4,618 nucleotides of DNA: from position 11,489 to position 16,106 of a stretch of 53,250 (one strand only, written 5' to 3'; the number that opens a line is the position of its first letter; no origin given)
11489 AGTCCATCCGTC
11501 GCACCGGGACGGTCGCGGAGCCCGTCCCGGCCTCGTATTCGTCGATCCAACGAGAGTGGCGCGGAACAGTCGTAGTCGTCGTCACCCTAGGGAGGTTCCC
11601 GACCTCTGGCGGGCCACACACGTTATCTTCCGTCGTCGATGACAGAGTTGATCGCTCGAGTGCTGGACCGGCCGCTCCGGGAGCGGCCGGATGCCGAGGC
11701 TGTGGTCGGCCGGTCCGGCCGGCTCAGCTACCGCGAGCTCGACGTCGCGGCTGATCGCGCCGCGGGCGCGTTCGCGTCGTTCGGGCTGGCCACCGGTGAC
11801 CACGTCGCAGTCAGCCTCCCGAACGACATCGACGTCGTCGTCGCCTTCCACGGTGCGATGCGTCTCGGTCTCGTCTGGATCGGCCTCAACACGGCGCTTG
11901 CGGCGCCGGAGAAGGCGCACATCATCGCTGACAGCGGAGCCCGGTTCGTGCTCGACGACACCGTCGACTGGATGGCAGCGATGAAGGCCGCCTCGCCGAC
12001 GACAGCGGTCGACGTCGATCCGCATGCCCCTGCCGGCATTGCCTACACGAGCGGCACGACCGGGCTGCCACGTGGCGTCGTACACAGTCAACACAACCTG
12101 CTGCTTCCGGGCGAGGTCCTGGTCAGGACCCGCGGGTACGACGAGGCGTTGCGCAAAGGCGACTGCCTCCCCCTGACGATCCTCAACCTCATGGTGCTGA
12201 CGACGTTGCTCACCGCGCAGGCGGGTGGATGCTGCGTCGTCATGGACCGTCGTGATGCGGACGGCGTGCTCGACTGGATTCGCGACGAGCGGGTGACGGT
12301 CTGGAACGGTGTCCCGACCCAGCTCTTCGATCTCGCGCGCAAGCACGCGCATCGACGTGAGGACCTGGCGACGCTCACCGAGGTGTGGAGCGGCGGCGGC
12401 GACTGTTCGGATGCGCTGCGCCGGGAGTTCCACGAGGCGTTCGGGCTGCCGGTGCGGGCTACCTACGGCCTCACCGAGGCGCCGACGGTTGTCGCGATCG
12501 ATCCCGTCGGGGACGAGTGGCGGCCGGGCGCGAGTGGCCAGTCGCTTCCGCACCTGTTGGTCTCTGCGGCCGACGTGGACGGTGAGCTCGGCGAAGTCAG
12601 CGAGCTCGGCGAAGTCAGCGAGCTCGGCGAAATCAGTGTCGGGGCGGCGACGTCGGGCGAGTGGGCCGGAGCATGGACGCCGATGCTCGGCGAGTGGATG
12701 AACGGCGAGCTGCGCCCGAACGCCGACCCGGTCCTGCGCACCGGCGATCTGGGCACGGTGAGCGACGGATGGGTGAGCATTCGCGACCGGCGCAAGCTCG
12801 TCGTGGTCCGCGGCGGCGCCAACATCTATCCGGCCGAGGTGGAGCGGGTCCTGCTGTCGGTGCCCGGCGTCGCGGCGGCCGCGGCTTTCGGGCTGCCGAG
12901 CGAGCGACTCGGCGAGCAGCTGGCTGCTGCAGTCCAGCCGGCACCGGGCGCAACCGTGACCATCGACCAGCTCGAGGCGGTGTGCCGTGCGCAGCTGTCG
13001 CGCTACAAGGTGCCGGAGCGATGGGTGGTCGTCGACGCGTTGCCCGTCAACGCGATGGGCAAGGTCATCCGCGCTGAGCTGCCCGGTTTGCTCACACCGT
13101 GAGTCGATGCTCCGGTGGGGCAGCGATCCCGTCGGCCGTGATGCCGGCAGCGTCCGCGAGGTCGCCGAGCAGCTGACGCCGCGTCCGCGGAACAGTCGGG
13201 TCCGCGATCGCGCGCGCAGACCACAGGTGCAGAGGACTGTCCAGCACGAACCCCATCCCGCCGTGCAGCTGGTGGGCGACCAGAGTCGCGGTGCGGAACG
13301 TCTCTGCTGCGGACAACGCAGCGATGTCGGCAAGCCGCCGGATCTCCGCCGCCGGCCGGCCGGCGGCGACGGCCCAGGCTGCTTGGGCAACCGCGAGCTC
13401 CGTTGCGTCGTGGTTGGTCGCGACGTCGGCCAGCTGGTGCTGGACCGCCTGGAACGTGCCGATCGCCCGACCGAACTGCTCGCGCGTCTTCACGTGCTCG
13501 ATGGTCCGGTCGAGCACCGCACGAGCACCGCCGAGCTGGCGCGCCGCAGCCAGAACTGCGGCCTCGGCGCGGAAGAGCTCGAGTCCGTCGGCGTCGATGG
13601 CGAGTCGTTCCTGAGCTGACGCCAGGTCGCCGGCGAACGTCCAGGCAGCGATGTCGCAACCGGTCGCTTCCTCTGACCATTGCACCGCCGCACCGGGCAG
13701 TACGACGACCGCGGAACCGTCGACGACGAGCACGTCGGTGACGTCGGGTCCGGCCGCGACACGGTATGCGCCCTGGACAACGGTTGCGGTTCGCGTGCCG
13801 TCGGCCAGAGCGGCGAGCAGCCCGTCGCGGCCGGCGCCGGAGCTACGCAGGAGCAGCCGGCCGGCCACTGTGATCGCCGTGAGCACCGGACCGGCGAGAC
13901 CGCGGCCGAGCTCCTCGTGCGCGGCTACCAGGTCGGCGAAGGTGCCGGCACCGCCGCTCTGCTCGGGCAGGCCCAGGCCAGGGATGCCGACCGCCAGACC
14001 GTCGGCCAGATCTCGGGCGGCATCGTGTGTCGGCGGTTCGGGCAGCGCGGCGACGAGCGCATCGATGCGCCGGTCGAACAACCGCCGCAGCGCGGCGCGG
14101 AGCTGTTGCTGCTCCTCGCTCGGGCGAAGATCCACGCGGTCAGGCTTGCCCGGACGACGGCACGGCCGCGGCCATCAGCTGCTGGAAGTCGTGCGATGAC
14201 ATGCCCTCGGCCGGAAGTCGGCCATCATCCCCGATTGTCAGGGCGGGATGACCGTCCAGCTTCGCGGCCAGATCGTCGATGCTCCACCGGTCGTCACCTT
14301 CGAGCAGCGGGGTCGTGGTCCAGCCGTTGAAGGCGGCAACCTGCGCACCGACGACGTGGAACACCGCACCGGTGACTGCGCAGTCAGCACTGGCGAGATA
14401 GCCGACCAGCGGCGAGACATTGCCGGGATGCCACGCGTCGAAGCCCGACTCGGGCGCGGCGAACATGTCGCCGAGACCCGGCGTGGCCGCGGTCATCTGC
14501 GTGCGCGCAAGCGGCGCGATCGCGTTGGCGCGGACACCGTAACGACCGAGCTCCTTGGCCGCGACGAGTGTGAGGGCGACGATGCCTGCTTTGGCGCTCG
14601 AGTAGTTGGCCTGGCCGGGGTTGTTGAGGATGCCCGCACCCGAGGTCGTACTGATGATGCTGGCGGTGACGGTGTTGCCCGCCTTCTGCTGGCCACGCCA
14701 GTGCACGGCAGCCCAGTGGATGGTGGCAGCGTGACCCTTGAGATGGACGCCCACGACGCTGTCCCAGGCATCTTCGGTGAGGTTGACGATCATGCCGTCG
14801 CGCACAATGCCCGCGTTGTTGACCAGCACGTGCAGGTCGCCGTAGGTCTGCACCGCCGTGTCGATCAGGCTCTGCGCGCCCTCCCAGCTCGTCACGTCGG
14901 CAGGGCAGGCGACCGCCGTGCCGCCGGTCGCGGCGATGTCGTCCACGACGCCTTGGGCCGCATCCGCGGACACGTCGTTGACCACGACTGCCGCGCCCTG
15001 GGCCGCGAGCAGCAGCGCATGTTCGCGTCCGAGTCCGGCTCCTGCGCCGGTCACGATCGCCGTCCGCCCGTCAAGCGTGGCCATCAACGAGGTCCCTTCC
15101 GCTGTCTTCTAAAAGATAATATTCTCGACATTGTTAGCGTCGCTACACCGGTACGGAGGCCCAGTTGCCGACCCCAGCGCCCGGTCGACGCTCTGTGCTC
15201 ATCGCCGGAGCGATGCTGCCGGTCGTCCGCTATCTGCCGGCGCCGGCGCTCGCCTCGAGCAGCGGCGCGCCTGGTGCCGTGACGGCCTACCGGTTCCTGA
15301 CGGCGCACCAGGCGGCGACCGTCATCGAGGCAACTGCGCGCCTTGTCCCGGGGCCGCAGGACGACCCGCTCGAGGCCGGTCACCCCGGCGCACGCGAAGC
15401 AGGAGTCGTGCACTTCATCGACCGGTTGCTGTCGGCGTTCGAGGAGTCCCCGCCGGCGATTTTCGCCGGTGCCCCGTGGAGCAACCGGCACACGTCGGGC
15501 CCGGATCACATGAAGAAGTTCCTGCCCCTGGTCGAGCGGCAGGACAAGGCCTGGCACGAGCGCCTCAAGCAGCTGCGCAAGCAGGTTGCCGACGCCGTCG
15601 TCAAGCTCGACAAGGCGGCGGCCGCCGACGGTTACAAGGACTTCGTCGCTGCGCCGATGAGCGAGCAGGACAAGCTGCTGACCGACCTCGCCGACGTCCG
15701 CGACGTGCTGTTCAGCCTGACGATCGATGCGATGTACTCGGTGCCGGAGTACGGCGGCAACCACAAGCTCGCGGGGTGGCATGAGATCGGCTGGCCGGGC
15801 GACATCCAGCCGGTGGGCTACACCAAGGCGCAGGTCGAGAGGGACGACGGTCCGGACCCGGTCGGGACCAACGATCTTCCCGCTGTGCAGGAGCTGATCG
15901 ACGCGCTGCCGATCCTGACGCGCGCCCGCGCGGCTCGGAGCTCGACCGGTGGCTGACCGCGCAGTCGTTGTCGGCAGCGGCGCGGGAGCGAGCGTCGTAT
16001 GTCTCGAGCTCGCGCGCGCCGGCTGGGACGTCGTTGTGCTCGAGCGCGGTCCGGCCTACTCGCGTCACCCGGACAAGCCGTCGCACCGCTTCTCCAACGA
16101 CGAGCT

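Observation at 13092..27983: Candidate undescribed catabolic system: six operons under three divergent promoters sharing one motif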

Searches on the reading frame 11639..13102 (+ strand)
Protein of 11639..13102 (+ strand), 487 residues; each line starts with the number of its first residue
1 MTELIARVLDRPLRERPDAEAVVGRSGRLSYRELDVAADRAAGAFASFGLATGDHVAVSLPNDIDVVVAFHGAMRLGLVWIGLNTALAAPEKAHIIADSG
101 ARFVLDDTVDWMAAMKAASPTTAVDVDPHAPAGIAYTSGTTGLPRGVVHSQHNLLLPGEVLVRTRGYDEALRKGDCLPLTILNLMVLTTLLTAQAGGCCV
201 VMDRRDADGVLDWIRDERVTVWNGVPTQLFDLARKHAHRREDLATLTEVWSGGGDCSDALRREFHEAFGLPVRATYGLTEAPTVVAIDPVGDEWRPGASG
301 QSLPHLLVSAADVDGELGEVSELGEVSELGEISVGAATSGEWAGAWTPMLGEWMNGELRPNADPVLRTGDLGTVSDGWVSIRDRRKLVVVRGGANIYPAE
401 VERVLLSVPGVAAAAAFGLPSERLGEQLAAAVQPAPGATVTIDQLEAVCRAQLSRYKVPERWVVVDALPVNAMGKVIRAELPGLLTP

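Call 9: search_protein_families(library=pfam, proteins=[window:11639-13102:+])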
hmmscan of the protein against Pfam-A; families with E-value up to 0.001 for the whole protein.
window:11639-13102:+ (487 aa): 2 families
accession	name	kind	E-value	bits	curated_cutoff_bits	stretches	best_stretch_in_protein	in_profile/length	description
PF00501.34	AMP-binding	-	1.7e-58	198.7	29.9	1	11-326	3-372/384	AMP-binding enzyme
PF13193.12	AMP-binding_C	-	1.9e-13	51.6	24.5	1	400-475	1-76/76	AMP-binding enzyme C-terminal domain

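Call 62: search_protein_families(library=ncbifam, proteins=[window:11639-13102:+], max_evalue=0.00001)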
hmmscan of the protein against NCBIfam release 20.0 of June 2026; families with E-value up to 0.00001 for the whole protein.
window:11639-13102:+ (487 aa): 101 families (the best 25 are shown)
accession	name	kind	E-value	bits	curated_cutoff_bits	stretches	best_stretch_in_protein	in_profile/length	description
NF004837.0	PRK06187.1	subfamily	1.2e-80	271.3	476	2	111-481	151-518/531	long-chain-fatty-acid--CoA ligase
NF004114.0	PRK05605.1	equivalog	1.3e-65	221.8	766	2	107-481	194-565/575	long-chain-fatty-acid--CoA ligase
NF009233.0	PRK12583.1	subfamily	3.6e-60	203.9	832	2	126-479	198-544/558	fatty acid CoA ligase family protein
NF005801.1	PRK07656.1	equivalog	2.4e-59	201.3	657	3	362-481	379-499/500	FadD3 family acyl-CoA ligase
NF052580.1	Str24CoAsynCasG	equivalog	2.6e-59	201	750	2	106-481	165-546/548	steroid-24-oyl-CoA synthetase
NF005702.0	PRK07514.1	subfamily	3e-58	197.4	558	2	115-479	143-494/506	malonyl-CoA synthase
NF006182.0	PRK08316.1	subfamily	3.7e-57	194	663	2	113-481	154-513/523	fatty acyl-CoA synthetase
NF009071.0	PRK12406.1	subfamily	4.6e-57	193.6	701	2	108-481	134-498/510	acyl-CoA synthetase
NF006181.0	PRK08314.1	subfamily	3.3e-56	190.7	705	2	107-478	182-547/563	long-chain-fatty-acid--CoA ligase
NF005714.0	PRK07529.1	subfamily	1.4e-55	188.8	632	2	112-481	201-572/640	acyl-CoA synthetase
NF052269.1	Staph_lig_FadD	equivalog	1.7e-55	188.3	650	2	112-481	133-489/499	long-chain-fatty-acid--CoA ligase FadD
NF005307.0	PRK06839.1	equivalog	4.1e-54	184.1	748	1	116-482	136-490/496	o-succinylbenzoate--CoA ligase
TIGR03098.1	ligase_PEP_1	hypoth_equivalog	6.7e-53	179.9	592.35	2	109-480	143-513/517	acyl-CoA ligase (AMP-forming), exosortase A system-associated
NF004511.1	PRK05852.1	equivalog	4.2e-51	174.1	650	2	132-480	158-499/505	FadD7 family fatty acid--CoA ligase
TIGR01923.1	menE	equivalog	3.9e-50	171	330.15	1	30-481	1-442/442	o-succinylbenzoate--CoA ligase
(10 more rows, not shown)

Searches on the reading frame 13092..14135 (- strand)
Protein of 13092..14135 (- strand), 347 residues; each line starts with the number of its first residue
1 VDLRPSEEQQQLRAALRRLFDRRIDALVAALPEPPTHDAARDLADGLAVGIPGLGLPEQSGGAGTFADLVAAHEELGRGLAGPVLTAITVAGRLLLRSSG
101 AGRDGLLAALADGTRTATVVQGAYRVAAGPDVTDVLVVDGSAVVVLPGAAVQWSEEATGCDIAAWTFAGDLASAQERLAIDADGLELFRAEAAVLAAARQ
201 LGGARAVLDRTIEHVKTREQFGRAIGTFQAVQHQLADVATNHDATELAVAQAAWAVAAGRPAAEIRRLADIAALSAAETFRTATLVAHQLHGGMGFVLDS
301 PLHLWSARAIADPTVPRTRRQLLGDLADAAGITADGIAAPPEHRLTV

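Call 8: search_protein_families(library=pfam, proteins=[window:13092-14135:-])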
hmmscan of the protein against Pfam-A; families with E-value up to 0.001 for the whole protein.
window:13092-14135:- (347 aa): 3 families
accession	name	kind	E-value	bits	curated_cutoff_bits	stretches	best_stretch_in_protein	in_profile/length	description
PF00441.29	Acyl-CoA_dh_1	-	7.7e-22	78.5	22.4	1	194-306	16-125/150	Acyl-CoA dehydrogenase, C-terminal domain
PF08028.16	Acyl-CoA_dh_2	-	3.8e-12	47.1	22.7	1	196-302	3-116/134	Acyl-CoA dehydrogenase, C-terminal domain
PF02771.21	Acyl-CoA_dh_N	-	4.7e-08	33.8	22.9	1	6-91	1-85/113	Acyl-CoA dehydrogenase, N-terminal domain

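Call 61: search_protein_families(library=ncbifam, proteins=[window:13092-14135:-], max_evalue=0.00001)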
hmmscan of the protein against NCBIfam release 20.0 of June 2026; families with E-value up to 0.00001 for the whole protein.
window:13092-14135:- (347 aa): 14 families
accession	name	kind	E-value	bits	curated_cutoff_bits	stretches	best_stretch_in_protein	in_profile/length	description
NF050027.1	acylCoADhIpdE2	equivalog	9.5e-27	94.3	450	1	8-326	2-306/311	acyl-CoA dehydrogenase IpdE2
NF042972.1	AcrlCoAredClosAcrC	equivalog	4.6e-19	68.3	640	1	193-303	242-349/378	acryloyl-CoA reductase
NF045652.1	ProlPCPDhRedW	equivalog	7.3e-16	57.9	650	1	193-297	241-341/376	L-prolyl-[peptidyl-carrier protein] dehydrogenase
NF042439.1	SulpropCoADesulf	equivalog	2.4e-14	52.9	600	1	194-303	236-343/379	3-sulfinopropanoyl-CoA desulfinase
NF045552.1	GlutCoADH_Des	equivalog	1.4e-13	50.8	470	1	192-302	243-351/387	glutaryl-CoA dehydrogenase Acd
NF008997.0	PRK12341.1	equivalog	8.4e-13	48.1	537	1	194-300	243-346/382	acyl-CoA dehydrogenase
NF053553.1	prodigi_MBC_PigA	equivalog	9.3e-11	41.5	500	1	198-297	250-346/381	prodigiosin MBC biosynthesis dehydrogenase PigA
TIGR03203.1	pimD_small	equivalog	2.9e-10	39.8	652.7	1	161-300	205-346/378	pimeloyl-CoA dehydrogenase small subunit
TIGR03207.1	cyc_hxne_CoA_dh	equivalog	5.1e-10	38.6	575.35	1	197-264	242-309/372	cyclohexanecarboxyl-CoA dehydrogenase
NF052270.1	Staph_DH_FadE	equivalog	2.1e-09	36.6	600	1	188-301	258-364/400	acyl-CoA dehydrogenase FadE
NF043006.1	CyhCrbnylCoADH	equivalog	3.6e-07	29.5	650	1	196-302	244-347/380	cyclohexane-1-carbonyl-CoA dehydrogenase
NF058590.1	AcCoDHFadEBacil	equivalog_domain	7.9e-07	28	600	1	197-253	261-317/586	acyl-CoA dehydrogenase FadE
NF002885.1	PRK03354.1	equivalog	4.7e-06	25.9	540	0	195-260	241-306/378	crotonobetainyl-CoA dehydrogenase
NF007000.1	PRK09463.1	subfamily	6.7e-06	24.7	600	1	198-297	303-399/726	acyl-CoA dehydrogenase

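Call 79: search_solved_structures(query=window:13092-14135:-, max_evalue=0.00001)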
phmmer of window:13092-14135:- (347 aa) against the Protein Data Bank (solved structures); distinct sequences matched with E-value up to 0.00001: 48.
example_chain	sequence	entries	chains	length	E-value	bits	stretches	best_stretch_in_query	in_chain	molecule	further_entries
6wy8_A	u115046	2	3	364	5.1e-17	65.6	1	127-326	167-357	Acyl-CoA dehydrogenase domain protein Tcur3481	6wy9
5ol2_C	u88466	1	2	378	5.4e-17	65.5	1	196-303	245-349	Acyl-CoA dehydrogenase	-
4l1f_A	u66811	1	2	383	5e-15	59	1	194-307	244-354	Acyl-CoA dehydrogenase domain protein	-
1ukw_A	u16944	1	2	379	1.7e-13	54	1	176-303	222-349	acyl-CoA dehydrogenase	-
2jif_A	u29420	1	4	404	4.3e-13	52.7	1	193-305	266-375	SHORT/BRANCHED CHAIN SPECIFIC ACYL-COA DEHYDROGENASE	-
3pfd_A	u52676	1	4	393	4.9e-12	49.2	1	197-303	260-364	Acyl-CoA dehydrogenase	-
4n5f_A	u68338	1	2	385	6e-12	48.9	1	190-302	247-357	Putative acyl-CoA dehydrogenase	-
9w60_A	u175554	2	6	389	6.3e-12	48.9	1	194-304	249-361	Butyryl CoA dehydrogenase apo protein | Butyryl CoA Dehydrogenase with FAD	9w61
5lnx_A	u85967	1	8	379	7.2e-12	48.7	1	181-303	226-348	Acyl-CoA dehydrogenase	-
6fah_C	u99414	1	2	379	1.5e-11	47.6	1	196-299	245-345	Caffeyl-CoA reductase-Etf complex subunit CarC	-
4u83_A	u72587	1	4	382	1.7e-11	47.5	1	160-303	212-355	Acyl-CoA dehydrogenase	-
4m9a_A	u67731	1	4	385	4.2e-11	46.2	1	189-302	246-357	Acyl-CoA dehydrogenase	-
7w0j_A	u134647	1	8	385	6.6e-11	45.5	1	194-303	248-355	Acyl-CoA dehydrogenase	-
7szv_A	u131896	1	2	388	6.8e-11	45.5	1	190-302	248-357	Acyl-CoA dehydrogenase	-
8i4p_A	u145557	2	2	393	7.3e-11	45.4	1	194-303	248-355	Acyl-CoA dehydrogenase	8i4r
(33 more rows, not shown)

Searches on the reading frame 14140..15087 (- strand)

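Call 8: search_protein_families(library=pfam, proteins=[window:14140-15087:-])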
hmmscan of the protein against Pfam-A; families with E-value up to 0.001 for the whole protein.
window:14140-15087:- (315 aa): 3 families
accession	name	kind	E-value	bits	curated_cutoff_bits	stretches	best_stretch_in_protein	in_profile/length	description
PF00106.31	adh_short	-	2.1e-40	138.7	26.6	1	9-200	2-188/195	short chain dehydrogenase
PF13561.12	adh_short_C2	-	5e-36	124.9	27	1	14-245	1-231/236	Enoyl-(Acyl carrier protein) reductase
PF08659.16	KR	-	6.4e-15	56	22.6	1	9-172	2-159/180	KR domain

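Call 61: search_protein_families(library=ncbifam, proteins=[window:14140-15084:-], max_evalue=0.00001)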
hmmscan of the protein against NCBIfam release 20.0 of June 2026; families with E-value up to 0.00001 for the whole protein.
window:14140-15084:- (314 aa): 197 families (the best 25 are shown)
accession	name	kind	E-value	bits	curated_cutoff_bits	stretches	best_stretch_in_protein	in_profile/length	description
NF005861.0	PRK07791.1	subfamily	2e-111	372.2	373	1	1-277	1-285/300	SDR family oxidoreductase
NF005862.0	PRK07792.1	equivalog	8.1e-80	268.2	414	1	3-280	10-288/307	3-oxoacyl-ACP reductase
NF004198.0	PRK05653.1-3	equivalog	3.2e-51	174.2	296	1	2-247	3-245/248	3-oxoacyl-ACP reductase FabG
TIGR01830.1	3oxo_ACP_reduc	equivalog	1.2e-43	149.5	297.75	1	9-246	1-236/239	3-oxoacyl-[acyl-carrier-protein] reductase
NF005559.1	PRK07231.1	subfamily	1.1e-40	139.7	215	1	4-248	2-247/249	glucose 1-dehydrogenase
NF004197.0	PRK05653.1-1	equivalog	8.2e-39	133.7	332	1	3-246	4-244/249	3-oxoacyl-ACP reductase FabG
NF006110.0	PRK08261.1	equivalog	1.1e-37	130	410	1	3-248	211-450/454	3-oxoacyl-ACP reductase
NF006072.0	PRK08217.1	subfamily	3.1e-37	128.7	298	1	4-200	3-203/253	3-ketoacyl-(acyl-carrier-protein) reductase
TIGR03971.1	SDR_subfam_1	subfamily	1.8e-36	125.8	300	1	4-243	1-263/271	mycofactocin-coupled SDR family oxidoreductase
NF053702.1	TrHdxCHCADhChcB1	equivalog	4.8e-36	124.4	400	1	5-253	3-245/250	trans-4-hydroxycyclohexanecarboxylate dehydrogenase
NF009093.0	PRK12429.1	subfamily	5.5e-36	124.2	258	1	3-191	2-184/259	3-hydroxybutyrate dehydrogenase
NF009466.0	PRK12826.1-2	subfamily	3.9e-35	121.5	222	1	7-249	4-245/248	3-oxoacyl-ACP reductase FabG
NF052558.1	MBtsdlDhBudC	equivalog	5.2e-35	121.2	270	1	5-251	2-244/250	meso-2,3-butanediol dehydrogenase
TIGR02415.1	23BDH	subfamily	8.9e-35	120.3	304.35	1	7-199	1-189/254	acetoin reductase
NF005853.0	PRK07774.1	equivalog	9.8e-35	120.1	303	1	2-249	2-247/250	SDR family oxidoreductase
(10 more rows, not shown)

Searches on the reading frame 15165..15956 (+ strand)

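Call 8: search_protein_families(library=pfam, proteins=[window:15165-15956:+])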
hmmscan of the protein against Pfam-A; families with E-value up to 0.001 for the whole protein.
window:15165-15956:+ (263 aa): 1 family
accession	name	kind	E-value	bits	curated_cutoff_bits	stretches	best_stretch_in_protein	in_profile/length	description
PF13618.11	Gluconate_2-dh3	-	1.8e-16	61.2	23.4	1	47-212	1-135/135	Gluconate 2-dehydrogenase subunit 3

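Call 61: search_protein_families(library=ncbifam, proteins=[window:15165-15956:+], max_evalue=0.00001)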
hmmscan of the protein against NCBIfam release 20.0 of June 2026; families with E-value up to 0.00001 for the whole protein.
window:15165-15956:+ (263 aa): 0 families
